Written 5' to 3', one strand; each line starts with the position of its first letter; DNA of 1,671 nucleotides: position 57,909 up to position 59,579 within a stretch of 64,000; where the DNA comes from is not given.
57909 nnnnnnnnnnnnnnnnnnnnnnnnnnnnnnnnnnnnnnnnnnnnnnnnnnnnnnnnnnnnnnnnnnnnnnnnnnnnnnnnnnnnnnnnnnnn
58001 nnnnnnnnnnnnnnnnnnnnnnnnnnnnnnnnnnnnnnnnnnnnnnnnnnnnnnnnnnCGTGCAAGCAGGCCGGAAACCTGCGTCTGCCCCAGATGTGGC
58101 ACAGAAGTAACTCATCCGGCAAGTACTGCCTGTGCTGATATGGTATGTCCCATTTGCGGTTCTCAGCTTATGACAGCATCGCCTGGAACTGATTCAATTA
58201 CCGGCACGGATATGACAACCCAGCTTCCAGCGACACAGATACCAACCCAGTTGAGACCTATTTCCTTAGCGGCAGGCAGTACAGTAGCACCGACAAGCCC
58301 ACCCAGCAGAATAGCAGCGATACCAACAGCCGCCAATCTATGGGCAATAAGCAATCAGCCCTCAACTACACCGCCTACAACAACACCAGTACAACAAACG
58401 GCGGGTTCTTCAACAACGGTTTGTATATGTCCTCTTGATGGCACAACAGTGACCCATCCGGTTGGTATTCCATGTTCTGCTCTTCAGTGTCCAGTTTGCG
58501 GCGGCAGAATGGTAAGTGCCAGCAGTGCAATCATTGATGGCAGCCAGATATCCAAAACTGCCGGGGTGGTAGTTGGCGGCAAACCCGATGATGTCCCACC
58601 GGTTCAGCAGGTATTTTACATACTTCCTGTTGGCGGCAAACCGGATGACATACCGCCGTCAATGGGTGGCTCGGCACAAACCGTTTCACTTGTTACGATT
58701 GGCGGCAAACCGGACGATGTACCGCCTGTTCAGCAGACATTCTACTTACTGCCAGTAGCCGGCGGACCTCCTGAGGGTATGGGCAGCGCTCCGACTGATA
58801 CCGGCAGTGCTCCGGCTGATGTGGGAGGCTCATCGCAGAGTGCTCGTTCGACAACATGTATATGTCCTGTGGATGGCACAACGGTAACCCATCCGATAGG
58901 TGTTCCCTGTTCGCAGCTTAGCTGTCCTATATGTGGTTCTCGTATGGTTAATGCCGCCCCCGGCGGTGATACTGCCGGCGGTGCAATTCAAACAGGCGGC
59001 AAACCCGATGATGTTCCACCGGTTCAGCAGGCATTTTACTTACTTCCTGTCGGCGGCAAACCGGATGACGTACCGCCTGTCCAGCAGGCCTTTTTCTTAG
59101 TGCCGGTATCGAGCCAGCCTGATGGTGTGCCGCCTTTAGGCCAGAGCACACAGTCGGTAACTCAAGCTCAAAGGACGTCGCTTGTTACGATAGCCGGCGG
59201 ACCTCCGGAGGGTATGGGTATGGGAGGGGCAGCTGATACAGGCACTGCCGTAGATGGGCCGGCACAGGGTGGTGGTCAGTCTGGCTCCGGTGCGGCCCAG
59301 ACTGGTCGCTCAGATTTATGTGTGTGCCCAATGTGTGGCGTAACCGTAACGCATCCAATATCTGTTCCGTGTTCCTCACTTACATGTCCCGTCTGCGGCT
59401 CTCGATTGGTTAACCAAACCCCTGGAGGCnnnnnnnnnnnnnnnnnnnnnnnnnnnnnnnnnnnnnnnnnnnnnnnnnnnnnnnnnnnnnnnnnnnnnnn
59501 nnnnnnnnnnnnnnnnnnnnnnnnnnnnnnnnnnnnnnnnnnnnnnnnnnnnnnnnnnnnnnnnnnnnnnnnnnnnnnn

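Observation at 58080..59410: Four copies of a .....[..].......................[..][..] module interleaved with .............FYLLPV repeats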

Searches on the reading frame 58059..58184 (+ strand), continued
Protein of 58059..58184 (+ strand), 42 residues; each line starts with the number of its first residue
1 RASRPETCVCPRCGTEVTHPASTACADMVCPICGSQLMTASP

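Call 58: search_protein_families(library=pfam, proteins=[P0033, P0035, P0036, P0038, P0040, P0045, P0049, P0047], max_evalue=0.00001)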
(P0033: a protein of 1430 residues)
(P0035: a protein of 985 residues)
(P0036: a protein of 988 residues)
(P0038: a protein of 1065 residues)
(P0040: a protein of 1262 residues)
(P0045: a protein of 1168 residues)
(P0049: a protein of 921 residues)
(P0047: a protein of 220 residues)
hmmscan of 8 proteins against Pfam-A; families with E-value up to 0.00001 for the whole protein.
P0033 (1430 aa): 4 families
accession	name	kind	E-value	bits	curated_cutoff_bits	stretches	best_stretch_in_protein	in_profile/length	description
PF02579.22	Nitro_FeMo-Co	-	4.6e-41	139.5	26.3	3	1304-1391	2-93/94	Dinitrogenase iron-molybdenum cofactor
PF13180.12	PDZ_2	-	2.5e-22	79.4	27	1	85-175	2-80/80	PDZ domain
PF17820.7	PDZ_6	-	4.3e-16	58.8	27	2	110-164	1-54/54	PDZ domain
PF00595.29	PDZ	-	1.8e-14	54.3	23.2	1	82-162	8-80/81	PDZ domain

P0035 (985 aa): 7 families
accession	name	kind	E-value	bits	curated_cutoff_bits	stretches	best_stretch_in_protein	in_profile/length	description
PF02579.22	Nitro_FeMo-Co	-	1.3e-32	112.4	26.3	2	306-395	2-93/94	Dinitrogenase iron-molybdenum cofactor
PF13180.12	PDZ_2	-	6e-24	84.6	27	2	67-156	2-79/80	PDZ domain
PF17820.7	PDZ_6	-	2.3e-22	78.9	27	2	93-146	2-54/54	PDZ domain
PF00595.29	PDZ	-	1.9e-19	70.3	23.2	2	66-144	10-80/81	PDZ domain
PF03119.21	DNA_ligase_ZBD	-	6.7e-13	48.7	25.8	0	484-494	1-11/27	NAD-dependent DNA ligase C4 zinc finger domain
PF12773.13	DZR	-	4.6e-06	27.1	27.3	0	631-660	12-33/45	Double zinc ribbon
PF12812.13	PDZ_1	-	9.4e-06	26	28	0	187-251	12-73/78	PDZ-like domain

P0036 (988 aa): 4 families
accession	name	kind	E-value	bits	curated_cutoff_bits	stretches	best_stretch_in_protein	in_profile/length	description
PF13180.12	PDZ_2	-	2.2e-27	95.6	27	2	51-139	2-78/80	PDZ domain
PF17820.7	PDZ_6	-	2.9e-19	69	27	2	77-129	2-53/54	PDZ domain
PF00595.29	PDZ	-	2.4e-13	50.7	23.2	1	52-128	12-80/81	PDZ domain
PF02579.22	Nitro_FeMo-Co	-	5.1e-08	33.6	26.3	1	860-942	8-92/94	Dinitrogenase iron-molybdenum cofactor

P0038 (1065 aa): 4 families
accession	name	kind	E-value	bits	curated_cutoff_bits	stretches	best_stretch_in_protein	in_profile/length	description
PF02579.22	Nitro_FeMo-Co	-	1.9e-27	95.9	26.3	2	942-1029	2-93/94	Dinitrogenase iron-molybdenum cofactor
PF13180.12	PDZ_2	-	1.2e-23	83.6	27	1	80-170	2-80/80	PDZ domain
PF17820.7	PDZ_6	-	1.4e-19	70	27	1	105-159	1-54/54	PDZ domain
PF00595.29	PDZ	-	4.4e-14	53.1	23.2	1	80-156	11-79/81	PDZ domain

P0040 (1262 aa): 4 families
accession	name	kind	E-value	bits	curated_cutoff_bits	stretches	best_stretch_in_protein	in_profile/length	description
PF02579.22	Nitro_FeMo-Co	-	4.2e-40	136.4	26.3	3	1135-1221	3-93/94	Dinitrogenase iron-molybdenum cofactor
PF13180.12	PDZ_2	-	3.5e-23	82.1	27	2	75-166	1-79/80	PDZ domain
PF17820.7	PDZ_6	-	2.5e-16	59.6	27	1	103-154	2-52/54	PDZ domain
PF00595.29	PDZ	-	3.6e-15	56.5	23.2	1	73-134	8-60/81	PDZ domain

P0045 (1168 aa): 4 families
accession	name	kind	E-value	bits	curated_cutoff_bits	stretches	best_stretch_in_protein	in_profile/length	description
PF02579.22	Nitro_FeMo-Co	-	2.6e-26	92.2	26.3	2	1037-1122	3-92/94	Dinitrogenase iron-molybdenum cofactor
PF13180.12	PDZ_2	-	6.8e-18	65.2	27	1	109-179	9-79/80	PDZ domain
PF17820.7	PDZ_6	-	1e-17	64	27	1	115-168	1-53/54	PDZ domain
PF00595.29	PDZ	-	6.3e-15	55.8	23.2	1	108-167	18-80/81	PDZ domain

P0049 (921 aa): 4 families
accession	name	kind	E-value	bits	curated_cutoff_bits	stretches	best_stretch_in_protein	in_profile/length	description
PF02579.22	Nitro_FeMo-Co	-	6.2e-23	81.4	26.3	1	271-360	2-93/94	Dinitrogenase iron-molybdenum cofactor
PF13180.12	PDZ_2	-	1e-17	64.6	27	1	44-124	3-74/80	PDZ domain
PF17820.7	PDZ_6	-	3.5e-15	55.9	27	2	177-219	1-43/54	PDZ domain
PF00595.29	PDZ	-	1.1e-11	45.4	23.2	0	152-208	12-59/81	PDZ domain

P0047 (220 aa): 1 family
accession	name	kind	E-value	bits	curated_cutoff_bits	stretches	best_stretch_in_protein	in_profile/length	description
PF14354.12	Lar_restr_allev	-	5.3e-06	27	28.6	0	56-96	6-50/58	Restriction alleviation protein Lar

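Call 59: list_cluster_members(proteins=[P0033, P0034, P0035, P0036, P0038, P0039, P0040, P0041, P0045, P0048])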
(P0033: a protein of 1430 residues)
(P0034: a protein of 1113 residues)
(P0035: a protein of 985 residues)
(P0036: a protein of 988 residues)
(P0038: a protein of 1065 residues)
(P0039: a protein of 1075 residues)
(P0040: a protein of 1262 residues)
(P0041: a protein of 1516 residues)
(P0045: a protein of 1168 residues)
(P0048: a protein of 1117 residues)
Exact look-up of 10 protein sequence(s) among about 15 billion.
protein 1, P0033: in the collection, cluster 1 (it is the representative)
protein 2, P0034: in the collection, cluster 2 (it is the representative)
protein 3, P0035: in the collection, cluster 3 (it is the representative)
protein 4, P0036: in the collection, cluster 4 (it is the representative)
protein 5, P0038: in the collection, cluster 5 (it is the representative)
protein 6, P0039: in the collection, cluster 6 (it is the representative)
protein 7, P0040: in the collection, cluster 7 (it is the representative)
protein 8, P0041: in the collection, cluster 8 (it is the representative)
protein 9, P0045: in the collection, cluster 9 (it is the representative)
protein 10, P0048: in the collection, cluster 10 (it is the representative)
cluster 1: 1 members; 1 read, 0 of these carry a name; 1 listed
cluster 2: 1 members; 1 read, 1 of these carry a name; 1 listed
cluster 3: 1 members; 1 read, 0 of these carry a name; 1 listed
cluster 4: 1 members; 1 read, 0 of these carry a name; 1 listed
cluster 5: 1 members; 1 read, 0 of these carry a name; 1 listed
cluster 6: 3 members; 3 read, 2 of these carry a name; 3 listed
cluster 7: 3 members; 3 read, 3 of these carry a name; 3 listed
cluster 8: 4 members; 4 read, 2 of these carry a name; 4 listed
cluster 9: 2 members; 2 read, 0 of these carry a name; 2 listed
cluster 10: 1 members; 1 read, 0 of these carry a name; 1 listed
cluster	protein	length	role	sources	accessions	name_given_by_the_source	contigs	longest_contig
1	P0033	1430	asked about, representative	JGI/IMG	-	-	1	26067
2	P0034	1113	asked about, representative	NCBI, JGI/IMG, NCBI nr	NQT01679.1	MAG: PDZ domain-containing protein [Planctomycetes bacterium] | PDZ domain-containing protein [Planctomycetota bacterium]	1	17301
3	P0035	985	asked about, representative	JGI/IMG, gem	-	-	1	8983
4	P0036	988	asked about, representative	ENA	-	-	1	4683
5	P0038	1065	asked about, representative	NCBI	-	-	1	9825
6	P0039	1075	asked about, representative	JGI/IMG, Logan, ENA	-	-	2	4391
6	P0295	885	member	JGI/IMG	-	predicted Fe-Mo cluster-binding NifX family protein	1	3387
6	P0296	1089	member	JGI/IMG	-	predicted Fe-Mo cluster-binding NifX family protein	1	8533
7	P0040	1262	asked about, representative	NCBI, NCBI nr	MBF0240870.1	MAG: PDZ domain-containing protein [Desulfamplus sp.] | PDZ domain-containing protein [Desulfamplus sp.]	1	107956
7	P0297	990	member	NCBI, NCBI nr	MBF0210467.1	MAG: PDZ domain-containing protein, partial [Desulfamplus sp.] | PDZ domain-containing protein [Desulfamplus sp.]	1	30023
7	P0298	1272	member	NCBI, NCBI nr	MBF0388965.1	MAG: PDZ domain-containing protein [Desulfamplus sp.] | PDZ domain-containing protein [Desulfamplus sp.]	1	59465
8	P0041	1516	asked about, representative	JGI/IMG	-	predicted Fe-Mo cluster-binding NifX family protein/Zn finger protein HypA/HybF involved ...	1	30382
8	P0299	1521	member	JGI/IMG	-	predicted Fe-Mo cluster-binding NifX family protein/Zn finger protein HypA/HybF involved ...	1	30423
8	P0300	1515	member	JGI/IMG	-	-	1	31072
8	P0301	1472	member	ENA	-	-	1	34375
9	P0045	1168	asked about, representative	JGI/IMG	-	-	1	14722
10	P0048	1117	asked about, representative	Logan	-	-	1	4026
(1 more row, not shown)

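Call 82: find_encoding_contigs(protein=P0292, flank=4000, max_places=1)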
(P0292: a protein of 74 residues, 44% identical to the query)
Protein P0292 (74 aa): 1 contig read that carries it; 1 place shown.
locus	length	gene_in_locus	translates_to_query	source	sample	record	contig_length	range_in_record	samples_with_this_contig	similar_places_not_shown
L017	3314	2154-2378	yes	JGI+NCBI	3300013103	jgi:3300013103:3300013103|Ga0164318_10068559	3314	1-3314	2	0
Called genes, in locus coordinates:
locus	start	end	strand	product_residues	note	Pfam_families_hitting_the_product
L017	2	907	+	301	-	PF04055:Radical_SAM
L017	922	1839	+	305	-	PF00565:SNase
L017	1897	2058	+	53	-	-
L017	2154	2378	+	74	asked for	-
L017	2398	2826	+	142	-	PF02579:Nitro_FeMo-Co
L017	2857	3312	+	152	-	?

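Call 83: find_encoding_contigs(protein=P0238, flank=4000, max_places=1)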
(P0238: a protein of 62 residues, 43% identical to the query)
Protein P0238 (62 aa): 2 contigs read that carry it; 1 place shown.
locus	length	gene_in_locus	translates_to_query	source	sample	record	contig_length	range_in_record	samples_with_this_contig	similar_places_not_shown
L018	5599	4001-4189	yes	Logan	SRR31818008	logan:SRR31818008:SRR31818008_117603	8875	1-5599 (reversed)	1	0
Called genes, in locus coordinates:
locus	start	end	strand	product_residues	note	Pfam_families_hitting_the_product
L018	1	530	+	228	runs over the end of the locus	PF11612:T2SSJ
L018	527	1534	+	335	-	PF21687:T2SSK_1st, PF12836:HHH_3, PF03934:T2SSK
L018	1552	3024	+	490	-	PF12693:GspL_C (weak), PF05137:PilN (weak)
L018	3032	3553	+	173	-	PF04612:T2SSM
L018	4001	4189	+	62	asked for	-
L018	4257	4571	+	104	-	PF17253:DUF5320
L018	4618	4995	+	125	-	PF17253:DUF5320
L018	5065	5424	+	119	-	PF02579:Nitro_FeMo-Co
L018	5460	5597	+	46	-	?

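Call 84: find_encoding_contigs(protein=P0290, flank=4000, max_places=1)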
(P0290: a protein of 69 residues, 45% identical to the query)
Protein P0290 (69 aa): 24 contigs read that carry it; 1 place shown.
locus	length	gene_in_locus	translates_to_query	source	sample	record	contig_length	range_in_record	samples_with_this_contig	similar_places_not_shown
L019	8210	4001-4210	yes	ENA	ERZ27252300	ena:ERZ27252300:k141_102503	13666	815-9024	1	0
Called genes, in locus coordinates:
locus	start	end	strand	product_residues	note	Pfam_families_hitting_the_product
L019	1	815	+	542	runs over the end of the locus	?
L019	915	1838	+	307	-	-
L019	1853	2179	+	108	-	-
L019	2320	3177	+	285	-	PF02678:Pirin, PF05726:Pirin_C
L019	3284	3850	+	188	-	PF03167:UDG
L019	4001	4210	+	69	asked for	-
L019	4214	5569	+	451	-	PF01325:Fe_dep_repress, PF02742:Fe_dep_repr_C, PF04055:Radical_SAM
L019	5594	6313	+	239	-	PF02596:DUF169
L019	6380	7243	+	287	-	PF01937:ARMT1-like_dom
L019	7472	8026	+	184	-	PF03358:FMN_red, PF02525:Flavodoxin_2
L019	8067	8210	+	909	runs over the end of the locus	PF00690:Cation_ATPase_N, PF00122:E1-E2_ATPase, PF00702:Hydrolase, PF13246:Cation_ATPase, PF00689:Cation_ATPase_C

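Call 86: list_cluster_members(proteins=[P0037, P0042, P0043, P0044, P0046, P0049, P0050, P0062, P0095, P0101])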
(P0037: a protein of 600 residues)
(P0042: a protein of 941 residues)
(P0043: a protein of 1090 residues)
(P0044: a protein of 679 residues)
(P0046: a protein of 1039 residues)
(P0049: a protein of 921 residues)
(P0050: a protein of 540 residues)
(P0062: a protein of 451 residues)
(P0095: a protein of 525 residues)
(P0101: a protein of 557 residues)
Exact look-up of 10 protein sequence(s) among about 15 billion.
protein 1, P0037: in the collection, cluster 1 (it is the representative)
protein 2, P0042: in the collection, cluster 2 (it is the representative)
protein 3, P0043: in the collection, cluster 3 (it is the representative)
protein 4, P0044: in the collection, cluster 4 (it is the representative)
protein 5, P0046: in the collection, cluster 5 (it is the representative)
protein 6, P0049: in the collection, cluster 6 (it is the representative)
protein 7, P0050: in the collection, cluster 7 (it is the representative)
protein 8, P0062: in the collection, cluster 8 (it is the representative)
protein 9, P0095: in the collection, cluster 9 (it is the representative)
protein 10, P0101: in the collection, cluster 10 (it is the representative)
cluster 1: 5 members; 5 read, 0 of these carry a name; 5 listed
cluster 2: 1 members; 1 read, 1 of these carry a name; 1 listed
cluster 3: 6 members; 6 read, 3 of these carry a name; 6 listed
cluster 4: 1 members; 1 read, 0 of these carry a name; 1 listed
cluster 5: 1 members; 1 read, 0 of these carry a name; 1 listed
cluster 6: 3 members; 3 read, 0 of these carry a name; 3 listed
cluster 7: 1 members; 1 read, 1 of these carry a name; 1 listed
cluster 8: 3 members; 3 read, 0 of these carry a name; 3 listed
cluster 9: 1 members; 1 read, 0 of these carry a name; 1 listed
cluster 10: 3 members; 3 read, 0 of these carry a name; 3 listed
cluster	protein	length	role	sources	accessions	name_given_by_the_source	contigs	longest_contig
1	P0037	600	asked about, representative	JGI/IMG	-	-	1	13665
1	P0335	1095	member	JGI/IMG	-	-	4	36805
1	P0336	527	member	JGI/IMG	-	-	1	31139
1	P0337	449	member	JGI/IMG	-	-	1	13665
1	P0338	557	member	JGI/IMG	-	-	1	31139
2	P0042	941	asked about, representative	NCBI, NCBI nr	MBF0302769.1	MAG: hypothetical protein HQK73_06995, partial [Desulfamplus sp.] | hypothetical protein [Desulfamplus sp.]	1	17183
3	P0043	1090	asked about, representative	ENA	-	-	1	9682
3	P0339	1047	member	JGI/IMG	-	predicted Fe-Mo cluster-binding NifX family protein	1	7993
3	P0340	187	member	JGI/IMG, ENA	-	predicted Fe-Mo cluster-binding NifX family protein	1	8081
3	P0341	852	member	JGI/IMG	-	predicted Fe-Mo cluster-binding NifX family protein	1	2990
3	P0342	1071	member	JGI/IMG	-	-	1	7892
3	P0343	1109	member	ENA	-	-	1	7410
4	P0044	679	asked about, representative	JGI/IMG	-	-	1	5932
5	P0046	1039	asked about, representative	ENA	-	-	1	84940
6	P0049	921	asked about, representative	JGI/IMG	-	-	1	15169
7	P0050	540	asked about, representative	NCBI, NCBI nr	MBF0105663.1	MAG: PDZ domain-containing protein [Deltaproteobacteria bacterium] | PDZ domain-containing protein [Deltaproteobacteria bacterium]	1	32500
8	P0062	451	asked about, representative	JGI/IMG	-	-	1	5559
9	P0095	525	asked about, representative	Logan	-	-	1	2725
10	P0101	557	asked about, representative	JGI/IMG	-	-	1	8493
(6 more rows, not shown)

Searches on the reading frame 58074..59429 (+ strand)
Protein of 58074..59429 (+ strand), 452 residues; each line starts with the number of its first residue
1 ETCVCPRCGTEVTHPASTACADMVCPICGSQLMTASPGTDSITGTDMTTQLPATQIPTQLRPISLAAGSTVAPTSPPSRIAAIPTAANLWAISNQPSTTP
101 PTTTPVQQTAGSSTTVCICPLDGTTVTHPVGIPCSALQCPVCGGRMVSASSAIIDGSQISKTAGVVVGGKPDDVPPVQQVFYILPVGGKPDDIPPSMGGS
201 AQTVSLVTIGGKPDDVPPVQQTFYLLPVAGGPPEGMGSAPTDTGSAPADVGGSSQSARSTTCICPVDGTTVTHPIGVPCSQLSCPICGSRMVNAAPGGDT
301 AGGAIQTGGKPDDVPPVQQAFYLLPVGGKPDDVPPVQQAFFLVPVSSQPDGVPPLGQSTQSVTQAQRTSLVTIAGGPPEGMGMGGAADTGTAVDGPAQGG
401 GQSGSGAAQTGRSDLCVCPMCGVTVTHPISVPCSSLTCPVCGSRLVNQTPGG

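Call 13: find_homologous_proteins(query=window:58074-59429:+, max_evalue=0.001)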
Query seq(452 aa) (452 aa): 32 proteins with E <= 0.001 among 8000 candidates.
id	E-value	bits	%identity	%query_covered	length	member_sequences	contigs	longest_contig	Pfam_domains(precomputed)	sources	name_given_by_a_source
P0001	9.5e-145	501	81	68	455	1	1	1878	PF02579.23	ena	-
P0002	1.7e-137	477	56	65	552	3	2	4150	PF02579.23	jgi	-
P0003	1.6e-105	372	55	54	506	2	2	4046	PF02579.23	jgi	-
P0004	4.2e-104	367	60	54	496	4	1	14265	PF02579.23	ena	-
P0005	1.7e-102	362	55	54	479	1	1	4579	PF02579.23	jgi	-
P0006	4.0e-97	344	57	68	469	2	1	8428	PF02579.23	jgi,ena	-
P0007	3.7e-95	338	91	38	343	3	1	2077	PF02579.23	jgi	-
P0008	1.2e-93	333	81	41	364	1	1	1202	PF02579.23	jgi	-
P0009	7.4e-88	314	57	51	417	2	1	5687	PF03119.22,PF02579.23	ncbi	-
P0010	2.6e-81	292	84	32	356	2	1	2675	PF02579.23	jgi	-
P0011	6.2e-76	274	55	51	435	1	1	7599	PF02579.23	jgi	-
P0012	7.0e-72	261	75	38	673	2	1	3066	PF14685.15,PF12812.14,PF17820.8,PF00595.30,PF13180.13,PF02579.23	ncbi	ncbi:MAG: PDZ domain-containing protein, partial [Phycisphaerales bacterium]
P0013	1.9e-71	259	51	62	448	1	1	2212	PF02579.23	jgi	-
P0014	3.0e-69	252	68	42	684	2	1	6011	PF12812.14,PF17820.8,PF00595.30,PF13180.13,PF02579.23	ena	-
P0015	1.7e-61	227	46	64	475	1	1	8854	PF02579.23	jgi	-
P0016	2.3e-60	223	48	61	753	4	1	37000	PF17820.8,PF00595.30,PF13180.13,PF02579.23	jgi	-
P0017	6.2e-50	189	49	53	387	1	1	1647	PF02579.23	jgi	-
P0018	4.1e-43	166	56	37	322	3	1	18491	PF02579.23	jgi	-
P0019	9.3e-39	152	37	41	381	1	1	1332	PF24532.3,PF02579.23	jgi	jgi:predicted Fe-Mo cluster-binding NifX family protein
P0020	1.2e-38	151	80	22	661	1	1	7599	PF14685.15,PF12812.14,PF17820.8,PF00595.30,PF13180.13,PF02579.23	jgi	-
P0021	3.8e-34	136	60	29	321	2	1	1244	PF02579.23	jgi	jgi:predicted Fe-Mo cluster-binding NifX family protein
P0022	7.4e-34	136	53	33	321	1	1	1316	PF02579.23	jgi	jgi:predicted Fe-Mo cluster-binding NifX family protein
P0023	1.6e-30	125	38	46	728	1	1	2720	PF17820.8,PF00595.30,PF13180.13,PF02579.23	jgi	-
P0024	1.4e-29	121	60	25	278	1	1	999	PF02579.23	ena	-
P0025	9.3e-28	115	36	45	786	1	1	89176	PF17820.8,PF00595.30,PF13180.13,PF02579.23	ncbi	ncbi:PDZ domain-containing protein [candidate division KSB1 bacterium]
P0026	1.9e-27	114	54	29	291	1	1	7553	PF02579.23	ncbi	-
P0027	6.8e-26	109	36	48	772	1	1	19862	PF14685.15,PF17820.8,PF00595.30,PF13180.13,PF03119.22,PF02579.23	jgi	-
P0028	2.5e-19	88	36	47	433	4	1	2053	PF02579.23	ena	-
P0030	1.7e-14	72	29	47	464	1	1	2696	PF02579.23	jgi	-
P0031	2.3e-11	61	34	39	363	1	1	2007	PF02579.23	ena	-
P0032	3.2e-8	51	43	19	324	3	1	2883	PF03119.22,PF02579.23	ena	-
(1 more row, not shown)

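Call 16: find_encoding_contigs(protein=P0025, flank=10000, max_places=2)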
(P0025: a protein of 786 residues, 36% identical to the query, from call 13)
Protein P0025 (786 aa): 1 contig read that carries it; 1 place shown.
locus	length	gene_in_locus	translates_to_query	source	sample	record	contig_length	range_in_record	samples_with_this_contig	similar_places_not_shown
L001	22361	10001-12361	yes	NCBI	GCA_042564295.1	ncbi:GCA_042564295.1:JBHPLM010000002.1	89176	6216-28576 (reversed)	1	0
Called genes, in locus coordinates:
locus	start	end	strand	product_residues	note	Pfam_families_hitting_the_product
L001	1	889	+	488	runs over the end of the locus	PF21581:SCD (faint), PF03130:HEAT_PBS (faint), PF00514:Arm (faint), PF12755:Vac14_Fab1_bd (faint), PF13513:HEAT_EZ (faint), PF02985:HEAT (faint), PF13646:HEAT_2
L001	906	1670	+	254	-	PF00142:Fer4_NifH (weak), PF01656:CbiA, PF02374:ArsA_ATPase, PF09140:MipZ, PF10609:ParA, PF13614:AAA_31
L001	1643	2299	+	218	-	PF10473:CENP-F_leu_zip (faint), PF24627:PUMA_CC (weak)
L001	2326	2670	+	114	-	-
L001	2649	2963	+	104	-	-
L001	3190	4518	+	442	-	PF00989:PAS, PF08448:PAS_4, PF13426:PAS_9, PF00158:Sigma54_activat, PF14532:Sigma54_activ_2, PF07728:AAA_5, PF25601:AAA_lid_14, PF02954:HTH_8, +4 more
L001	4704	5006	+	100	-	-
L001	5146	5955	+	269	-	PF00595:PDZ (faint), PF12812:PDZ_1 (faint), PF13180:PDZ_2, PF17820:PDZ_6 (weak)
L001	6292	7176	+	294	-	PF01545:Cation_efflux, PF16916:ZT_dimer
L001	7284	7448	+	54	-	PF26391:MamI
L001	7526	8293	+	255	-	PF13424:TPR_12 (weak), PF13424:TPR_12 (weak), PF00515:TPR_1, PF07719:TPR_2 (weak), PF00515:TPR_1, PF07719:TPR_2, PF13181:TPR_8, PF13414:TPR_11, +17 more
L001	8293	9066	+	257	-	PF04011:LemA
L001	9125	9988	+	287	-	PF01545:Cation_efflux, PF16916:ZT_dimer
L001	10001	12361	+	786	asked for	PF00595:PDZ (weak), PF13180:PDZ_2, PF17820:PDZ_6, PF00595:PDZ, PF17820:PDZ_6 (weak), PF02579:Nitro_FeMo-Co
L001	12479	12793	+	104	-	-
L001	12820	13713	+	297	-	PF00089:Trypsin, PF13365:Trypsin_2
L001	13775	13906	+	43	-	-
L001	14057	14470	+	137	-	-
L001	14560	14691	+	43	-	-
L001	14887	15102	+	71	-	-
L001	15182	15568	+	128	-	-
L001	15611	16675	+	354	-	PF00022:Actin, PF06723:MreB_Mbl, PF14450:FtsA (faint)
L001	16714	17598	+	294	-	PF13180:PDZ_2, PF17820:PDZ_6 (weak), PF00595:PDZ, PF13180:PDZ_2, PF17820:PDZ_6 (weak)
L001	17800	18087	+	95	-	-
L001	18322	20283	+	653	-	PF01926:MMR_HSR1, PF02421:FeoB_N, PF17910:FeoB_Cyto, PF07670:Gate, PF07664:FeoB_C, PF07670:Gate (weak)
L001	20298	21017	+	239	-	PF02742:Fe_dep_repr_C, PF04023:FeoA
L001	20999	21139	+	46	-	-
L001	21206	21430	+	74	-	PF13411:MerR_1 (weak)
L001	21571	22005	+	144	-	-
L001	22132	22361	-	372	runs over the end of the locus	-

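Call 17: find_encoding_contigs(protein=P0004, flank=10000, max_places=2)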
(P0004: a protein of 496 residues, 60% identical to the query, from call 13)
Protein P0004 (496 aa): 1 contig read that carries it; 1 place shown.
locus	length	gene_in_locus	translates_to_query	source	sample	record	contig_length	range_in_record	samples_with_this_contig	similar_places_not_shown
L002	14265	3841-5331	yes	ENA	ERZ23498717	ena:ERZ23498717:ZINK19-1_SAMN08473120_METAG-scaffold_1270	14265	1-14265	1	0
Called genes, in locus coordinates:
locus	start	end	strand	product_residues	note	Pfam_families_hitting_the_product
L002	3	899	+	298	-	?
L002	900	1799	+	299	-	PF01545:Cation_efflux, PF16916:ZT_dimer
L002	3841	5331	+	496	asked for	PF02579:Nitro_FeMo-Co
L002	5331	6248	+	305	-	PF00089:Trypsin, PF13365:Trypsin_2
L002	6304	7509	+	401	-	PF04495:GRASP55_65 (faint), PF00595:PDZ (weak), PF13180:PDZ_2, PF17820:PDZ_6, PF00595:PDZ (weak), PF13180:PDZ_2 (weak), PF17820:PDZ_6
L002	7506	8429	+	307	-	PF00149:Metallophos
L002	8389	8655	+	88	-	-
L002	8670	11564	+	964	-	PF00595:PDZ, PF04495:GRASP55_65 (faint), PF13180:PDZ_2, PF17820:PDZ_6, PF00595:PDZ, PF13180:PDZ_2, PF17820:PDZ_6, PF03030:H_PPase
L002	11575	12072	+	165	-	-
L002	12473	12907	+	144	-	-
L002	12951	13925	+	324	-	PF00989:PAS, PF05911:FPP (weak), PF13188:PAS_8 (weak), PF08448:PAS_4, PF13426:PAS_9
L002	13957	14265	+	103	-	?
